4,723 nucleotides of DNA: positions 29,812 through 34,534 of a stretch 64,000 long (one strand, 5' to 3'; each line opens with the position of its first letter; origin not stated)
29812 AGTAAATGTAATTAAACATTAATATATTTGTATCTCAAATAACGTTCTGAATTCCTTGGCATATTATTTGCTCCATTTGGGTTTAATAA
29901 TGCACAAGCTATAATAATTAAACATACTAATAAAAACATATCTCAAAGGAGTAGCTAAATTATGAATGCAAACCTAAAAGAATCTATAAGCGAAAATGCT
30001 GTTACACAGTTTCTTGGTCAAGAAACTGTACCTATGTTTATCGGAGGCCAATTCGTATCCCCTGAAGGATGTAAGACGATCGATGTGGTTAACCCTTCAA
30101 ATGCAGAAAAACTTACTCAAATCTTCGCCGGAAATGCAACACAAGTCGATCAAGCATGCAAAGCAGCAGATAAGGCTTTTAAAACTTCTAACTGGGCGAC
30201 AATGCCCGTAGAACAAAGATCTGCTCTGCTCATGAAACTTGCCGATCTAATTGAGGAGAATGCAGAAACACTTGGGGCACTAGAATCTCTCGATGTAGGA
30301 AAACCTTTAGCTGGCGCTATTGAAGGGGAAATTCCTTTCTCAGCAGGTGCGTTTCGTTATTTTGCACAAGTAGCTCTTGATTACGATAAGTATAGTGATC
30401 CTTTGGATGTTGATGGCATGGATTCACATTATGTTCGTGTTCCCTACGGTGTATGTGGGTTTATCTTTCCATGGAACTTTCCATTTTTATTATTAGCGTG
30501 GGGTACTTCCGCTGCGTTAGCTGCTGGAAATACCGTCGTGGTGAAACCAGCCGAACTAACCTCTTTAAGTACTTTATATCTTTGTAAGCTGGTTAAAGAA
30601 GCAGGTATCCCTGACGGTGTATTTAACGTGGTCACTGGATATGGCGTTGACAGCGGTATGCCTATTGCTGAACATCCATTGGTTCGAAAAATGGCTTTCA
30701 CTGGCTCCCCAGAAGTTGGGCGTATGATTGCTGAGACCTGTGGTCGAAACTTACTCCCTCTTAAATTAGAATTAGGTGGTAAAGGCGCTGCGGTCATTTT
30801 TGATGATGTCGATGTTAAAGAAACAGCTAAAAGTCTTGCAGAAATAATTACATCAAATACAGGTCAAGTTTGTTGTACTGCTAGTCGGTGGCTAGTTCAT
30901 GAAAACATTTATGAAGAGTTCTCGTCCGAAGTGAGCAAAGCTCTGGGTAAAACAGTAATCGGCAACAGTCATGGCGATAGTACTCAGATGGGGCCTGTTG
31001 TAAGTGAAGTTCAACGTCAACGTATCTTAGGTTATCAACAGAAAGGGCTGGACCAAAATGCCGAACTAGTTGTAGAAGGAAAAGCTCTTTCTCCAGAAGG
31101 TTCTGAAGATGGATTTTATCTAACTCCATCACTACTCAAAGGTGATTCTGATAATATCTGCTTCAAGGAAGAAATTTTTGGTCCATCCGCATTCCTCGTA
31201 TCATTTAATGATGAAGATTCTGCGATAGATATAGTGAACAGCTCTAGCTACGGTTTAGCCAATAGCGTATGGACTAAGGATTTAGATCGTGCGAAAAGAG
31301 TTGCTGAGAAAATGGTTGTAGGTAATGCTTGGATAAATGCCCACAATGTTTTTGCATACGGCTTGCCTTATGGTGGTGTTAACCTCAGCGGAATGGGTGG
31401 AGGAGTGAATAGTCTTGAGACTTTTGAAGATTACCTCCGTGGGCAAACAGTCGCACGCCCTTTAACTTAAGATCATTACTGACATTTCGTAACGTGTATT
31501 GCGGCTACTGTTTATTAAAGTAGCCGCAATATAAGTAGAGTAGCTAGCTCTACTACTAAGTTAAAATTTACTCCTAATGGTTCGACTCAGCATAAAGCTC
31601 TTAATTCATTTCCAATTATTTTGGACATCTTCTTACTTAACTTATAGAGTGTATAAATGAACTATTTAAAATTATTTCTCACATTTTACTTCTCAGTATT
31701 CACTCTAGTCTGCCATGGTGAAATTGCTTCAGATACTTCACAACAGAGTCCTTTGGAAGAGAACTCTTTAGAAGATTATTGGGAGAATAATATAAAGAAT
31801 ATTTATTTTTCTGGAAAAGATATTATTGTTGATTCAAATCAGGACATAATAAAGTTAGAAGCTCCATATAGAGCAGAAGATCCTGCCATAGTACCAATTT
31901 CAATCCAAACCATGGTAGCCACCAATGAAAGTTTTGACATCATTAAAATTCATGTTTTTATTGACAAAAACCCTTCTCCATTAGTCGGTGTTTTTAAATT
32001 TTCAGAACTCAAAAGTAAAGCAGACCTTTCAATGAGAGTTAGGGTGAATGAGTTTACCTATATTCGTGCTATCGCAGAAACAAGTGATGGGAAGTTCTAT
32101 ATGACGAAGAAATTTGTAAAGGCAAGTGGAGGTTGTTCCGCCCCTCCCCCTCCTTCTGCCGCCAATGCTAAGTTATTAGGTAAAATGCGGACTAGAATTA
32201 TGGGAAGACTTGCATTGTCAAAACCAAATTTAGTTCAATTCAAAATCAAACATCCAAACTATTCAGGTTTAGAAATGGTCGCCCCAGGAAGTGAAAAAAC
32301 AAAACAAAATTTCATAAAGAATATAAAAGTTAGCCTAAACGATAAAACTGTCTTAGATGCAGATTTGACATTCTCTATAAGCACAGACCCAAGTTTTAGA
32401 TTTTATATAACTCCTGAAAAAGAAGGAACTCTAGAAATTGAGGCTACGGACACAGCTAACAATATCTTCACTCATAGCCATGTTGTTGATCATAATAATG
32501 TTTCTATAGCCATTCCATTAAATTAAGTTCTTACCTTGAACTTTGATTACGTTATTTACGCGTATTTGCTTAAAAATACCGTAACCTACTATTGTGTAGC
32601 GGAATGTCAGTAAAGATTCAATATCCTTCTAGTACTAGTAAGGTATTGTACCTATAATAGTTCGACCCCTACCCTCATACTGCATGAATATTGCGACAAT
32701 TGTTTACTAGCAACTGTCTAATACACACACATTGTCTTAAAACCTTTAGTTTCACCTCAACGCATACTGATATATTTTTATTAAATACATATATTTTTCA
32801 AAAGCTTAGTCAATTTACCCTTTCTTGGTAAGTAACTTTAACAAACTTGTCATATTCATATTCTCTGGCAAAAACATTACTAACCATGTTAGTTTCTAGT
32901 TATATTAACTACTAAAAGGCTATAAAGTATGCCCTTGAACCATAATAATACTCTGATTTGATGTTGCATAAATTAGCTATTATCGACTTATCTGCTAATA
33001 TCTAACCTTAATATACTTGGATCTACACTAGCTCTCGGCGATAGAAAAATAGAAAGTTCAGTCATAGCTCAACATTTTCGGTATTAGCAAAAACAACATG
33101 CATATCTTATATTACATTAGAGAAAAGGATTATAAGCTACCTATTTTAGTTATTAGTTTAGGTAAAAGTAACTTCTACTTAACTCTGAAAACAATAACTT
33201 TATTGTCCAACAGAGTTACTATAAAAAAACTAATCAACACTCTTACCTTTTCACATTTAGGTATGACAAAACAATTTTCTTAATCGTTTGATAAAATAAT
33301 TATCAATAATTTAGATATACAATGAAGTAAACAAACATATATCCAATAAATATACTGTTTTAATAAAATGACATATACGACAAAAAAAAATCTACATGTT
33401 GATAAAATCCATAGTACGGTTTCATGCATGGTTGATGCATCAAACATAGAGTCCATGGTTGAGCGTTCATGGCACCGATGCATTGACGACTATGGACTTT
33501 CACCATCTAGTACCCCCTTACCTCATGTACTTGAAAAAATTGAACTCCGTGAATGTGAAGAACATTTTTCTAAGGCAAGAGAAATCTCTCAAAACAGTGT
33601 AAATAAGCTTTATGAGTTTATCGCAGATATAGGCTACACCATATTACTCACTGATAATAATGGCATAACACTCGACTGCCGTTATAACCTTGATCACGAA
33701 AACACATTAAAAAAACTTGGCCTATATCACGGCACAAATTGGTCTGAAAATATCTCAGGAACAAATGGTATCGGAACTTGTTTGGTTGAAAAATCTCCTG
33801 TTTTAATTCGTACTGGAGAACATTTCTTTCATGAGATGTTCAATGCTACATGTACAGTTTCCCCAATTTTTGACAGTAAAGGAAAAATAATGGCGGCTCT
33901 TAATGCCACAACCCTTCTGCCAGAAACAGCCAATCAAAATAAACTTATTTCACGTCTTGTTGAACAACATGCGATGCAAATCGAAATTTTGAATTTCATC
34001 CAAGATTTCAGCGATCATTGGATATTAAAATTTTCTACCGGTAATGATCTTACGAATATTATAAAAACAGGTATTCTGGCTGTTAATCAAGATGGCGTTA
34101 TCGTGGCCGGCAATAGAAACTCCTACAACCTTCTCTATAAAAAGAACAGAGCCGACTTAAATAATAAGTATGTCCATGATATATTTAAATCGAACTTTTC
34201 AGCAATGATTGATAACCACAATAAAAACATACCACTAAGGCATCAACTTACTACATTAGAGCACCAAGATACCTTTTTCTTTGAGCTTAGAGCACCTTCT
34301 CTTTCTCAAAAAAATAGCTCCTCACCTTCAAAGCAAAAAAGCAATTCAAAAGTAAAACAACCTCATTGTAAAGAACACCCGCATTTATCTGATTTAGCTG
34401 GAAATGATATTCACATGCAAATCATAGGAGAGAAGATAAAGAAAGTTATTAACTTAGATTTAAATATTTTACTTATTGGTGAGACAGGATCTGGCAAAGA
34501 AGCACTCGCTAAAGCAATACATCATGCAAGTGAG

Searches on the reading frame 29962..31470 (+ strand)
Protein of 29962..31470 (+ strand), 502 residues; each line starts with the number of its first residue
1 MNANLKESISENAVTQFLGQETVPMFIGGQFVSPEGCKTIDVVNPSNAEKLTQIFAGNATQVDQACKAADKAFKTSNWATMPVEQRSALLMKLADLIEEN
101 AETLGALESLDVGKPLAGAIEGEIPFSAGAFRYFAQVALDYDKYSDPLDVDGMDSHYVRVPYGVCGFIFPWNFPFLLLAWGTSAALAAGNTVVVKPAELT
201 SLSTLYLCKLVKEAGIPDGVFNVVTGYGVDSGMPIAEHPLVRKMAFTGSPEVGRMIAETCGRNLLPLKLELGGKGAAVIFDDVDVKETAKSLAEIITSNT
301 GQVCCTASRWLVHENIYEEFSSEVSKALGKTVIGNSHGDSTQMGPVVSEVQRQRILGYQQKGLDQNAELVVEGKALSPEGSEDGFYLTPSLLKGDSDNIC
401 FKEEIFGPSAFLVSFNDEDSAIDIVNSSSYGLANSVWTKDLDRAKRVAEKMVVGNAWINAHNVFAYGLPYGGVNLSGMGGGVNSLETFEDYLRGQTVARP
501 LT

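Call 4: search_protein_families(library=pfam, proteins=[window:29962-31470:+])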
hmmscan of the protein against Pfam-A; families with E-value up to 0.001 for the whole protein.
window:29962-31470:+ (502 aa): 1 family
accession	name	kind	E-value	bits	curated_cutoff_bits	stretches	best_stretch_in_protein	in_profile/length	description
PF00171.27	Aldedh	-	1.2e-144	482.8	23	1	31-497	1-461/461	Aldehyde dehydrogenase family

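Call 7: search_protein_families(library=ncbifam, proteins=[window:29962-31470:+])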
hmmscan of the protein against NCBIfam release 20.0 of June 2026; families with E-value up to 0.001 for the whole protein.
window:29962-31470:+ (502 aa): 43 families (the best 25 are shown)
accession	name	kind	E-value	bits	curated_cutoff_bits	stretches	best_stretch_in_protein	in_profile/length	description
NF010000.0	PRK13473.1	subfamily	1.3e-123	413.2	615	1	24-495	4-468/475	aminobutyraldehyde dehydrogenase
TIGR01804.1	BADH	equivalog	2.8e-118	395.4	668.6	1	26-489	1-461/467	betaine-aldehyde dehydrogenase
NF045735.1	PaDhStyDPseudo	equivalog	1.2e-117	393.6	850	1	25-480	5-463/483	phenylacetaldehyde dehydrogenase StyD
TIGR02299.1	HpaE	equivalog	8.4e-117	390.7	638.35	1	25-490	3-470/488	5-carboxymethyl-2-hydroxymuconate semialdehyde dehydrogenase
NF045736.1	PaDhStyDRhodo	equivalog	9.6e-113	377.2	800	1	24-480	4-459/479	phenylacetaldehyde dehydrogenase StyD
TIGR03216.1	OH_muco_semi_DH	equivalog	9.7e-110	367.4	693.25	1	25-490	3-473/481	2-hydroxymuconic semialdehyde dehydrogenase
NF050026.1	AcaldDHExaC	equivalog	2.6e-109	366.1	900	1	21-481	14-476/503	acetaldehyde dehydrogenase ExaC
NF009725.0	PRK13252.1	equivalog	9.7e-109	364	593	1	22-497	6-477/488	betaine-aldehyde dehydrogenase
TIGR03374.1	ABALDH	equivalog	1.2e-96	324.4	909.3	1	25-492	4-464/472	aminobutyraldehyde dehydrogenase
NF007352.0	PRK09847.1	equivalog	8.9e-96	321.3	850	1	25-491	22-483/495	aldehyde dehydrogenase PuuC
TIGR01780.1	SSADH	subfamily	2.9e-94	316.5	646.35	1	42-492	1-445/448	succinate-semialdehyde dehydrogenase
NF007497.0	PRK10090.1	equivalog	5.8e-92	309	500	1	22-497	6-475/480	aldehyde dehydrogenase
NF006916.0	PRK09407.1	equivalog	3.4e-91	306.4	521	1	35-498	31-491/526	succinic semialdehyde dehydrogenase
NF052305.1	DioxValDhHalo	equivalog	3.9e-88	296.5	750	1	24-476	6-457/483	2,5-dioxovalerate dehydrogenase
NF002852.0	PRK03137.1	subfamily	1.2e-86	291.6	648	1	12-497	27-510/514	L-glutamate gamma-semialdehyde dehydrogenase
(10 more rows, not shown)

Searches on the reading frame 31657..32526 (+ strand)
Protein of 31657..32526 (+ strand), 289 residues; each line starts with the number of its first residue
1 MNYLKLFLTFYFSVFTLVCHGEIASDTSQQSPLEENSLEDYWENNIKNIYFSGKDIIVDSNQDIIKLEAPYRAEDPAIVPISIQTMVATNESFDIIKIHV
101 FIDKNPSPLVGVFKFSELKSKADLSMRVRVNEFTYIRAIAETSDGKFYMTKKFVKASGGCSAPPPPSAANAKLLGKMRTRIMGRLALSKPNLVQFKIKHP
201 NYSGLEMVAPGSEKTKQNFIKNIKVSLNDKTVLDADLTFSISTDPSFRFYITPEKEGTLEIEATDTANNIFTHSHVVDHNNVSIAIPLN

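Call 4: search_protein_families(library=pfam, proteins=[window:31657-32526:+])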
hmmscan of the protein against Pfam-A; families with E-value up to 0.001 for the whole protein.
window:31657-32526:+ (289 aa): 2 families
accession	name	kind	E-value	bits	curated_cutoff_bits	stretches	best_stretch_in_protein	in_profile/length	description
PF13501.12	SoxY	-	3e-32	111.6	28.4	1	60-160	12-112/112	Sulfur oxidation protein SoxY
PF08770.17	SoxZ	-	9.6e-20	70.5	25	1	191-274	12-96/98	Sulphur oxidation protein SoxZ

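Call 7: search_protein_families(library=ncbifam, proteins=[window:31657-32526:+])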
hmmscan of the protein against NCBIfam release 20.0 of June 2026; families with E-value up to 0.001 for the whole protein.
window:31657-32526:+ (289 aa): 4 families
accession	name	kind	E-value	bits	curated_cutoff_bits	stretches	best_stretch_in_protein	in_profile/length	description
TIGR04557.1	fuse_rel_SoxYZ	equivalog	1.8e-67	226.9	140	1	42-272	1-226/226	quinoprotein dehydrogenase-associated SoxYZ-like carrier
TIGR04488.1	SoxY_true_GGCGG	equivalog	1.8e-21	77.1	125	1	35-160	31-147/149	thiosulfate oxidation carrier protein SoxY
TIGR04490.1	SoxZ_true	equivalog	2.2e-14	53.1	76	1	193-275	13-96/98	thiosulfate oxidation carrier complex protein SoxZ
TIGR04487.1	SoxY_para_1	exception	1e-08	35.1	172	1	65-150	48-133/146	SoxY-related AACIE arm protein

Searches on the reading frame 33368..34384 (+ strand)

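Call 65: search_protein_families(library=pfam, proteins=[window:33368-34384:+], max_evalue=1)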
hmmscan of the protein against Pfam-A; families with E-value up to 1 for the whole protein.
seq(339 aa): 5 families
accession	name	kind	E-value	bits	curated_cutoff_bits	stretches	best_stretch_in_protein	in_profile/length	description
PF01590.32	GAF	-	3.2e-07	31.4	22.4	1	72-190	4-118/133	GAF domain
PF13426.13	PAS_9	-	0.005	17.5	27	1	235-285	3-57/103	PAS domain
PF24820.1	Diguanyl_cycl_sensor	-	0.063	13.7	28.1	1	230-290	3-70/109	Diguanylate cyclase-like sensor domain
PF08448.16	PAS_4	-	0.22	12.2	23.1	0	235-276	7-47/110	PAS fold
PF24406.1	nSTAND_NTPase4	-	0.43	11.2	27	1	205-240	6-41/58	Novel STAND NTPase 4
